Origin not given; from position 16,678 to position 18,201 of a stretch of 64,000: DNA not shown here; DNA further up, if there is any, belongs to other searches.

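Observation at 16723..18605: Orphan divergent gene pair between mutM and purA: a split PIN-like protein plus a zinc-ribbon protein, bracketed by inverted repeat copies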

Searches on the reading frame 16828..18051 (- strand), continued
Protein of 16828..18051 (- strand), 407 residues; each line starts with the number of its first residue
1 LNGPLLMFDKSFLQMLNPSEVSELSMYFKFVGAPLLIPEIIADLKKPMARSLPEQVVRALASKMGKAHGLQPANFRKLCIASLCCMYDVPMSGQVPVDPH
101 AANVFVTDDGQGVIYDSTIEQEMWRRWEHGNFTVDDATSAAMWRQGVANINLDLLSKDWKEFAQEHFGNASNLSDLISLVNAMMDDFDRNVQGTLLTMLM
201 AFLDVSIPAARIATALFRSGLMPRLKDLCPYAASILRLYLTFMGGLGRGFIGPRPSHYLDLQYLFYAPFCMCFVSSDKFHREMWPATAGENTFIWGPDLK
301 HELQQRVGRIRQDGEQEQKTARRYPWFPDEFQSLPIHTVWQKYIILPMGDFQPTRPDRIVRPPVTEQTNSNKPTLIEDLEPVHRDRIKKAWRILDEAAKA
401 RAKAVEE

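Call 100: search_protein_families(library=pfam, proteins=[L172:3644-3934:+, L173:4864-5604:-, L173:7599-8201:+, L175:6726-7262:-, L007:5154-5936:-], max_evalue=0.01)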
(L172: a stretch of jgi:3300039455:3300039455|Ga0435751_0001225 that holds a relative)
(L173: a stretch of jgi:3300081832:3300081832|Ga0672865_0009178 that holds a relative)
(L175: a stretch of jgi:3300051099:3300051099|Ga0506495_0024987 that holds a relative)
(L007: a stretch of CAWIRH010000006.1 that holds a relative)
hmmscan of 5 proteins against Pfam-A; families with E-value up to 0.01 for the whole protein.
L172:3644-3934:+ (96 aa): 0 families

L173:4864-5604:- (246 aa): 0 families

L173:7599-8201:+ (200 aa): 0 families

L175:6726-7262:- (178 aa): 0 families

L007:5154-5936:- (260 aa): 0 families
